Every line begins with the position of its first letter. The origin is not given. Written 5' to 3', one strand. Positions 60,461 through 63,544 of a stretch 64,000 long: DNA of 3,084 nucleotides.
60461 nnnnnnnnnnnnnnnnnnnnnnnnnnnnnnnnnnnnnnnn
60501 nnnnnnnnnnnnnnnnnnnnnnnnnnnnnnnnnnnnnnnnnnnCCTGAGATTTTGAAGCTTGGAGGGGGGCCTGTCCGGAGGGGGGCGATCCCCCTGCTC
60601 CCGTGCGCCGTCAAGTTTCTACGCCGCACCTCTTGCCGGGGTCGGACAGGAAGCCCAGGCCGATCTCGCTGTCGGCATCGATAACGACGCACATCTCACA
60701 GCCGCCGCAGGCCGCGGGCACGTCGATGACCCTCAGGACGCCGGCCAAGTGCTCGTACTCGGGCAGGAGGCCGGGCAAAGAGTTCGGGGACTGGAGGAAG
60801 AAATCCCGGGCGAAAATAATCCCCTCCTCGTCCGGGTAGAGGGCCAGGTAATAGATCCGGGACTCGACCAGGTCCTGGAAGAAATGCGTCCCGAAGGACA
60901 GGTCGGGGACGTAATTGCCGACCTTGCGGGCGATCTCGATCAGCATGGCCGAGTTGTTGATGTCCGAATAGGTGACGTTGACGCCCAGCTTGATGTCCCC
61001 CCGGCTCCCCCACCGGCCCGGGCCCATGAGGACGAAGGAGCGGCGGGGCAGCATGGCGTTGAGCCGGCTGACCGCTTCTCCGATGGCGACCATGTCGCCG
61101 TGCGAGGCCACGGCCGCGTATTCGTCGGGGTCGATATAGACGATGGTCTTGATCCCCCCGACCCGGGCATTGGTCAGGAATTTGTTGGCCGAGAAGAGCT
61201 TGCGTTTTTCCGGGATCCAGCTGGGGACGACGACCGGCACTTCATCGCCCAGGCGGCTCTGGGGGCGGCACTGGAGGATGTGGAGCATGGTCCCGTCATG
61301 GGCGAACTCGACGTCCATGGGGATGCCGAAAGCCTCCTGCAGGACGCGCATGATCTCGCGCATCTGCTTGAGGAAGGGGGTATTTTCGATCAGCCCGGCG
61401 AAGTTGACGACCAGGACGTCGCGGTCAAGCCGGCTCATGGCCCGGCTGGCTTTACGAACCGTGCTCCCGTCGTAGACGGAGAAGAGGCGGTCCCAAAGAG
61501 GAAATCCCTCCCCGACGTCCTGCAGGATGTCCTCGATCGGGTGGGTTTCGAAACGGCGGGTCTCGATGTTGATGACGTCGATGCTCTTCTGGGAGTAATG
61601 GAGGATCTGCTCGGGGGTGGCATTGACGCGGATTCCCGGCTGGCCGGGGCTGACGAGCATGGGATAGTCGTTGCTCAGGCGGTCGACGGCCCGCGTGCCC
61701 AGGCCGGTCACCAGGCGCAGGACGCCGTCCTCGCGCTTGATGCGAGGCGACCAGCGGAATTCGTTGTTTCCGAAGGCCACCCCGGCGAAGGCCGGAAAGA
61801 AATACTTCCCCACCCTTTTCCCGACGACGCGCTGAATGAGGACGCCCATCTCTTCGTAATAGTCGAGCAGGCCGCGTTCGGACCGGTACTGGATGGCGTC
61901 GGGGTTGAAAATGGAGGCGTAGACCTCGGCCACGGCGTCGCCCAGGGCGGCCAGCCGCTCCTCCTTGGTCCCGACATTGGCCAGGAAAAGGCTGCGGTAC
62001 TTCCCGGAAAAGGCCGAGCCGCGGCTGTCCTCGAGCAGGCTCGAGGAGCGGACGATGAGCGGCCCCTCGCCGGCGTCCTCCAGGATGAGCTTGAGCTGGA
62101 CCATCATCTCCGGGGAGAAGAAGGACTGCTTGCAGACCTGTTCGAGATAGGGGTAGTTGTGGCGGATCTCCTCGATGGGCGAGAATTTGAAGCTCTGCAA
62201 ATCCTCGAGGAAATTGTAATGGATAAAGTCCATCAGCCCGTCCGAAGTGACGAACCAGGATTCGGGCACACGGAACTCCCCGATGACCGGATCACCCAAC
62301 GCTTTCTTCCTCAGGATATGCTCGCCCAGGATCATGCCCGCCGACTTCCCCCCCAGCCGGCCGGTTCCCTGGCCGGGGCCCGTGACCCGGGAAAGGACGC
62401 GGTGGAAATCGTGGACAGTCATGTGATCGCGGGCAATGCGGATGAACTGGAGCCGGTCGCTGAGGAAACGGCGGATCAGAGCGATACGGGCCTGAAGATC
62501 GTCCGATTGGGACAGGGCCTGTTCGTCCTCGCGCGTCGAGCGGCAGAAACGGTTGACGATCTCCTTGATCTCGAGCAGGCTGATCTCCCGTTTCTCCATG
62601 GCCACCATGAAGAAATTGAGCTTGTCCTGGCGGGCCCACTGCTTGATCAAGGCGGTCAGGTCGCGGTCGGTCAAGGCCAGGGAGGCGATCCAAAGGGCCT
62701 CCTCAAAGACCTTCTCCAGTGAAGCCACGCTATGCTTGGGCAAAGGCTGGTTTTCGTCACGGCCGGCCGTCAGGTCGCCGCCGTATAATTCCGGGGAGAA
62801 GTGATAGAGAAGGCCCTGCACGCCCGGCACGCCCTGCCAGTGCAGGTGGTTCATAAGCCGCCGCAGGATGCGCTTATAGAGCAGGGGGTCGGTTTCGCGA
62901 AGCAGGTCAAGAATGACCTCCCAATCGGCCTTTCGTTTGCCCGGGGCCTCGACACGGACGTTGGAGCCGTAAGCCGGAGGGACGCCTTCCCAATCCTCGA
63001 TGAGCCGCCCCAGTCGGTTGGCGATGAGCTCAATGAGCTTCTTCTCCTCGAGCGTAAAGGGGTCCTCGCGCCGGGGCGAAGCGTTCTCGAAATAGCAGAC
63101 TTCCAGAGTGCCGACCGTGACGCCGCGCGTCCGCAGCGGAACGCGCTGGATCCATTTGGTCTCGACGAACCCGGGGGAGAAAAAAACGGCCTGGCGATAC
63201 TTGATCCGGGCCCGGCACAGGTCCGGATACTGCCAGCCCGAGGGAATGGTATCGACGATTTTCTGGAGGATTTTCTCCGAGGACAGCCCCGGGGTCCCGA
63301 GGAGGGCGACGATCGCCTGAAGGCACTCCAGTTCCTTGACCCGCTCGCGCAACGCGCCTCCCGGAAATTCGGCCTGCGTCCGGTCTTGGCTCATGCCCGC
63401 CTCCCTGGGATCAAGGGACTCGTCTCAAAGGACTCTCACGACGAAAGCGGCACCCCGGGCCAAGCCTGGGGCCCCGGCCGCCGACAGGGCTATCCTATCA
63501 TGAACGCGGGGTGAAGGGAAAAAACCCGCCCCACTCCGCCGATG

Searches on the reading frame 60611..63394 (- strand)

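Call 65: search_protein_families(library=pfam, proteins=[window:60611-63394:-], max_evalue=0.00001)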
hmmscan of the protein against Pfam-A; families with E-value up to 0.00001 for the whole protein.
window:60611-63394:- (927 aa): 1 family
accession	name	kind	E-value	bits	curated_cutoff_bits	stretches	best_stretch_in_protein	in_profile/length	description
PF01326.24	PPDK_N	-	1e-48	166.8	27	1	346-719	3-316/328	Pyruvate phosphate dikinase, AMP/ATP-binding domain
